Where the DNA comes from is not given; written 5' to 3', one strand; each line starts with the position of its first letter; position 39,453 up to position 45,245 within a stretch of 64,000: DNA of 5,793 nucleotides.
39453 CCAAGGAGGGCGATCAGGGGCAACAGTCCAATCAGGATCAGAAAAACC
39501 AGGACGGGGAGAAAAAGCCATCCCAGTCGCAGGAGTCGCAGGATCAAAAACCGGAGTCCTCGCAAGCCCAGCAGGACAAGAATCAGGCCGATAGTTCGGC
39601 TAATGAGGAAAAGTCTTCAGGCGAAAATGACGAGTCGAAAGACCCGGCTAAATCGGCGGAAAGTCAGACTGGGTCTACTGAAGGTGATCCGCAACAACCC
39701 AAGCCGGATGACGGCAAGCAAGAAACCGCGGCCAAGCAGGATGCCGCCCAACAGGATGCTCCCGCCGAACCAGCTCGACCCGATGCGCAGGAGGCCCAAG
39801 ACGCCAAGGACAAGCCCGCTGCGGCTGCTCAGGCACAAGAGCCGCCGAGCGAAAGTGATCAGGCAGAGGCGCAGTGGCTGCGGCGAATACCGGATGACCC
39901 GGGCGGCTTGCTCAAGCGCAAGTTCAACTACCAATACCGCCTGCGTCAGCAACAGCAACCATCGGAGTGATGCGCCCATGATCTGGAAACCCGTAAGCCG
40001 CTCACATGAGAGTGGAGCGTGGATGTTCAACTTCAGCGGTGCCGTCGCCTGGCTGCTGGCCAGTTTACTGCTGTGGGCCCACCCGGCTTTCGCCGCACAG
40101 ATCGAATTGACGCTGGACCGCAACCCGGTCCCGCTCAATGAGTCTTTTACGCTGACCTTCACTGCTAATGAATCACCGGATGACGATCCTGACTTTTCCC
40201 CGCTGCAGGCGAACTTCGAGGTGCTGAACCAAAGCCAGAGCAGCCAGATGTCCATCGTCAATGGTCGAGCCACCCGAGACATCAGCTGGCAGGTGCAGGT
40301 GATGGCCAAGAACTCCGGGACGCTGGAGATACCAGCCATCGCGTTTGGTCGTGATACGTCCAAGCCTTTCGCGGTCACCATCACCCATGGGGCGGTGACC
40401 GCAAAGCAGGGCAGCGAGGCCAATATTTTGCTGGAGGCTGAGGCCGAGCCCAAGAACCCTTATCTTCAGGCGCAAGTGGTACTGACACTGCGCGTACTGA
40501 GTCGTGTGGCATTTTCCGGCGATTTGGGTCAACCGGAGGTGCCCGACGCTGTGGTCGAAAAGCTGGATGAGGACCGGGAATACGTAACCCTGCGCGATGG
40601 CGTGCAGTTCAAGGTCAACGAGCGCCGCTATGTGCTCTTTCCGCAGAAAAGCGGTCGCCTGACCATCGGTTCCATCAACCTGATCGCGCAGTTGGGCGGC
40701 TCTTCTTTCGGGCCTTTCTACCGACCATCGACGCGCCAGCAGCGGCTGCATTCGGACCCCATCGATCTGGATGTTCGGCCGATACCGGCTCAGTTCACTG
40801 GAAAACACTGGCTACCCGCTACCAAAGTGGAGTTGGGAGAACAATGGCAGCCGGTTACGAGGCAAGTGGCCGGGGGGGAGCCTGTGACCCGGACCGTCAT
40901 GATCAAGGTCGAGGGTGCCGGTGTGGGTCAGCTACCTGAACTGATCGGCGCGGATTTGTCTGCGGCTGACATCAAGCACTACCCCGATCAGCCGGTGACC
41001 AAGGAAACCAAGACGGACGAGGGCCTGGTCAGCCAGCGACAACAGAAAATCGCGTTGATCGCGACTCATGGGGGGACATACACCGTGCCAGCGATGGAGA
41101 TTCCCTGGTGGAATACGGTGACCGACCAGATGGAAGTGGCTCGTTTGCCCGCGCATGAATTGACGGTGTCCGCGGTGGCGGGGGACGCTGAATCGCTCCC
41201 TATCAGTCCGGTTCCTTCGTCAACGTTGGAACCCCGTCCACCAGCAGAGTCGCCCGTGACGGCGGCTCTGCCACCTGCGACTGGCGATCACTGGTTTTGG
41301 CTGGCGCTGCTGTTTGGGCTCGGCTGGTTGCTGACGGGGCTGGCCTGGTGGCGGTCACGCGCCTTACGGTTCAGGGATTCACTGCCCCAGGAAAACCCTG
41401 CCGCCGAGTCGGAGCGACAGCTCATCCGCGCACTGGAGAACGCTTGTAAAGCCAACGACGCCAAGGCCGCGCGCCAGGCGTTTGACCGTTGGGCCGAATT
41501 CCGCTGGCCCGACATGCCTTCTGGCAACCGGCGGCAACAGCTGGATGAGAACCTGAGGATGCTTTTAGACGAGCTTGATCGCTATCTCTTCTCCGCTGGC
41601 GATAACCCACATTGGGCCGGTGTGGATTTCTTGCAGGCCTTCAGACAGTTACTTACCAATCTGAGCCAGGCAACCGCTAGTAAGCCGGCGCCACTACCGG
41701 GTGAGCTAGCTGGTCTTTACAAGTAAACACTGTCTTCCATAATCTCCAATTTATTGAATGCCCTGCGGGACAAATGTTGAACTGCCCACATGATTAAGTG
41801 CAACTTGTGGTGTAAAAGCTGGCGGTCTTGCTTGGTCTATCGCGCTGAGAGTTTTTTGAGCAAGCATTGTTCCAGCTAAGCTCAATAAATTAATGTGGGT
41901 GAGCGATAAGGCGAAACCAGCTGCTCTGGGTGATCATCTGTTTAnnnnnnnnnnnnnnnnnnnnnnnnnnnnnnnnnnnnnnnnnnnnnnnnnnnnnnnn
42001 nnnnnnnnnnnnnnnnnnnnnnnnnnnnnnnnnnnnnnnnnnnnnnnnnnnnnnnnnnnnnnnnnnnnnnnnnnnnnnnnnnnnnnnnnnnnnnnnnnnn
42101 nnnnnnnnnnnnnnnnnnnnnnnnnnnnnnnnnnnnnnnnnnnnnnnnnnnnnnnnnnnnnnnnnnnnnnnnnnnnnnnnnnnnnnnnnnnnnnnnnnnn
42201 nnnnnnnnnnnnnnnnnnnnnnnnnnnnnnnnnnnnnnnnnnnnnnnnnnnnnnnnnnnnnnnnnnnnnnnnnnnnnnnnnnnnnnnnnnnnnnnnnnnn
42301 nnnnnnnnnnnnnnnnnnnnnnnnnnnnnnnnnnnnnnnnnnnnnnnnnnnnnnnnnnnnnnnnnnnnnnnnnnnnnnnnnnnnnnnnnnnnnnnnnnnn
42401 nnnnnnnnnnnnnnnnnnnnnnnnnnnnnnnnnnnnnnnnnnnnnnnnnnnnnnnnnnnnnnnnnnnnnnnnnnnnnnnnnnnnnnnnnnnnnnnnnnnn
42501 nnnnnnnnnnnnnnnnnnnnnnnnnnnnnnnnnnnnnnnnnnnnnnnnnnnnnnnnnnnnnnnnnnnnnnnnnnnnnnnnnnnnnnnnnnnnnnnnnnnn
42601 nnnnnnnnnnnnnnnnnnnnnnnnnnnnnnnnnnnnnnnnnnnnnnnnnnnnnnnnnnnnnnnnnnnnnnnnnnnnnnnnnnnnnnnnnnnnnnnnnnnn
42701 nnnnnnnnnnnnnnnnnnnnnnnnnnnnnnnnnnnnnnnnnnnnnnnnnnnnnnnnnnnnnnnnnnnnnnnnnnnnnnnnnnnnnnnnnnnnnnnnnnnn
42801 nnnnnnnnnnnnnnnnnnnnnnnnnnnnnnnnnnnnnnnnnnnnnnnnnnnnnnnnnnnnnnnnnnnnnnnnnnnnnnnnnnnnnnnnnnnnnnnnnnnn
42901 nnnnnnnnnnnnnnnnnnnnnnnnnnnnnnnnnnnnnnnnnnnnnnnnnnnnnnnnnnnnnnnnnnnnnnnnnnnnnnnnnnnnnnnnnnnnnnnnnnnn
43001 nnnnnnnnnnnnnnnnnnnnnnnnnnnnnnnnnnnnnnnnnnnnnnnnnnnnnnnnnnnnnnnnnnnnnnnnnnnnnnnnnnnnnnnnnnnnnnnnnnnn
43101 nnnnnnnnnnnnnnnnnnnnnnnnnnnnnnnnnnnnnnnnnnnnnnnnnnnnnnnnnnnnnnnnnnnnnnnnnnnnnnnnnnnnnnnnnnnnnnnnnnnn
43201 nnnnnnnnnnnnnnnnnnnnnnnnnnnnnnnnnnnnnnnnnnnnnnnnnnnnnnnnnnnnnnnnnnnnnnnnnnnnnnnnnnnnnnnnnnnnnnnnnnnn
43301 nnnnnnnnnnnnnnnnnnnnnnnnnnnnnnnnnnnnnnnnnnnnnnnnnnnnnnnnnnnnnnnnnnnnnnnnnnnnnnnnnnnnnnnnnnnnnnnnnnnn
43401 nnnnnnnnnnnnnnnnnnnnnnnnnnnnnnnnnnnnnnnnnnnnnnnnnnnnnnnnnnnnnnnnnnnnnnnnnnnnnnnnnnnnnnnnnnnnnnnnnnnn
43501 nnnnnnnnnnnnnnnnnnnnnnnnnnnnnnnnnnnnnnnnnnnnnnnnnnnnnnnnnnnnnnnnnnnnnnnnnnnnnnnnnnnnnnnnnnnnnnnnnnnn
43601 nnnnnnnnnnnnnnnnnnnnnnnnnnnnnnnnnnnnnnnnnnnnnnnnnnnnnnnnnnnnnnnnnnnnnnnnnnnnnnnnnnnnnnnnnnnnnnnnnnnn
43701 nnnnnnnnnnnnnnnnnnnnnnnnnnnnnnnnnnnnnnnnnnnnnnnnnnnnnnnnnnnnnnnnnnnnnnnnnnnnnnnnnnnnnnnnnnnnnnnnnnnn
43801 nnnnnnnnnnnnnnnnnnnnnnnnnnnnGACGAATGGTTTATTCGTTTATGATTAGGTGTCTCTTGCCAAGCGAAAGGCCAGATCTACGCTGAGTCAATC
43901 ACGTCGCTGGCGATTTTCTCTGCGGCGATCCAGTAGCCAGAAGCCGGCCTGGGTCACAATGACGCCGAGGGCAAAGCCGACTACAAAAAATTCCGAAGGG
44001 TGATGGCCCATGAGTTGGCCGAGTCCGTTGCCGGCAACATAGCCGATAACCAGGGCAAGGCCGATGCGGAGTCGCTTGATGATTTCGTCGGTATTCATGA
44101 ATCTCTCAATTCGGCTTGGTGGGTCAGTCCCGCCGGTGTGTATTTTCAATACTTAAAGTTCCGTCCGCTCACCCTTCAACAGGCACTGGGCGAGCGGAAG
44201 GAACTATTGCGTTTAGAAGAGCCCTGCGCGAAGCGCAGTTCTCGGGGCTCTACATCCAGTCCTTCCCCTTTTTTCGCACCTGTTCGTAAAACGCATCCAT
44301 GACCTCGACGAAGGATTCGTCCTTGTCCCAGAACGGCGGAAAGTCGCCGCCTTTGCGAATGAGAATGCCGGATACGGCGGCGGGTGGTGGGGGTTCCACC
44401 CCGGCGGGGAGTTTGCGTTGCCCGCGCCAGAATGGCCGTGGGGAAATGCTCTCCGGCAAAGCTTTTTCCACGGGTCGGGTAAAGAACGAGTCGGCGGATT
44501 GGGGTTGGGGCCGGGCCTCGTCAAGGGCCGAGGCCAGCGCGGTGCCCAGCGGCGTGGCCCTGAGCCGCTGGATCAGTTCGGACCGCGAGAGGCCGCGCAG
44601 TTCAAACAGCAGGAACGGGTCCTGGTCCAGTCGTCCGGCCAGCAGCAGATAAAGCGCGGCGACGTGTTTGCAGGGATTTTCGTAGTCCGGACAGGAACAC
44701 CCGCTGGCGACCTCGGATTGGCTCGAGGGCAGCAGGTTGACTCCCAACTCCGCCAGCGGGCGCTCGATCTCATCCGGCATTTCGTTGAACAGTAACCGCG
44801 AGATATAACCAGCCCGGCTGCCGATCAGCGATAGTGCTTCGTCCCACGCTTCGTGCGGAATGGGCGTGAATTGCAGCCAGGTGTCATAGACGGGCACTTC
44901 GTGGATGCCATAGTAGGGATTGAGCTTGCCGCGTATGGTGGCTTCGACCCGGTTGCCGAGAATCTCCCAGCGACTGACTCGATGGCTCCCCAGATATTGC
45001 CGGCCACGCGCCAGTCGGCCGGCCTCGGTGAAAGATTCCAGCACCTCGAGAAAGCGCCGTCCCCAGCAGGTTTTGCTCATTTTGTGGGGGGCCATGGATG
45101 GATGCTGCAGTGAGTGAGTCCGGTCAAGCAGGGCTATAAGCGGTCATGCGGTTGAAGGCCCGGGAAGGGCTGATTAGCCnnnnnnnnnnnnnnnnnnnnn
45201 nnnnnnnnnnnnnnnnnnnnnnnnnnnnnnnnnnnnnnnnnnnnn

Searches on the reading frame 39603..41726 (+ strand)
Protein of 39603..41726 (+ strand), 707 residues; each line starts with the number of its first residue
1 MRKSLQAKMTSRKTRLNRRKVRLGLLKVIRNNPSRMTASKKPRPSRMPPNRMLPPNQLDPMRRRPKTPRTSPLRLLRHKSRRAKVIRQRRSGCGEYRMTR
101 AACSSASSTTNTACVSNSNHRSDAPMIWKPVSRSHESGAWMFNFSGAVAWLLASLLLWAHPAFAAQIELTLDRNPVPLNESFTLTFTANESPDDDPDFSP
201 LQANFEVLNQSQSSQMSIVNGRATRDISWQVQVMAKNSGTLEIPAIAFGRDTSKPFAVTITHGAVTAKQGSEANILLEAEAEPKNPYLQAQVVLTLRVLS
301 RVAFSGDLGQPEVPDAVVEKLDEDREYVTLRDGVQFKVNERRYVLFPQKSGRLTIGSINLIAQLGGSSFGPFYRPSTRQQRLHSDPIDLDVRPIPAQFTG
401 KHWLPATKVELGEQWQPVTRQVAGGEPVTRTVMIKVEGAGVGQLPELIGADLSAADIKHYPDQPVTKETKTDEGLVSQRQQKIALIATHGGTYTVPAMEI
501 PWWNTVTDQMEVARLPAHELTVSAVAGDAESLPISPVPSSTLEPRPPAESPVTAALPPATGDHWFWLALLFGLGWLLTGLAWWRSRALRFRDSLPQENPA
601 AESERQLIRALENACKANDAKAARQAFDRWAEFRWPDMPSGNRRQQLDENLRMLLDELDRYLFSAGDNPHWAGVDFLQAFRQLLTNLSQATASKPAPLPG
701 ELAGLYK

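Call 82: search_protein_families(library=pfam, proteins=[window:39603-41726:+], max_evalue=0.00001)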
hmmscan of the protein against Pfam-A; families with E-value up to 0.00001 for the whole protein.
window:39603-41726:+ (707 aa): 2 families
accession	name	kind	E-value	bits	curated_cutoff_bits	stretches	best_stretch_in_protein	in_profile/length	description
PF13584.12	BatD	-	2.7e-31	108.5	24.1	1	170-260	2-92/92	BatD DUF11 like domain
PF25607.1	DUF7939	-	2.6e-16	60.2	27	1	604-685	1-79/81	Domain of unknown function (DUF7939)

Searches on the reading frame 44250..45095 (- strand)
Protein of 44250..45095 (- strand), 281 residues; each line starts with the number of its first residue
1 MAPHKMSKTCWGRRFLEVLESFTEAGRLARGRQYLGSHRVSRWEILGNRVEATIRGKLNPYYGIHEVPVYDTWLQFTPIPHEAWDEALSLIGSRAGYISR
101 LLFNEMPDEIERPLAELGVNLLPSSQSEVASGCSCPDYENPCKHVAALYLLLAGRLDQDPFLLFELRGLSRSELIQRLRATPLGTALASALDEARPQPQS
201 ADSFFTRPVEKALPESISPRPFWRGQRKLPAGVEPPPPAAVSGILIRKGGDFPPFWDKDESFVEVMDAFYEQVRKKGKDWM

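Call 24: search_protein_families(library=pfam, proteins=[window:44250-45095:-], max_evalue=0.001)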
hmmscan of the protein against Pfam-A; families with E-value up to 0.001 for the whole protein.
window:44250-45095:- (281 aa): 1 family
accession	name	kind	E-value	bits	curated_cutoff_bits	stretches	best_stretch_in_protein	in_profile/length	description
PF04434.22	SWIM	-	4.1e-06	26.6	19.6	1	119-150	3-35/38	SWIM zinc finger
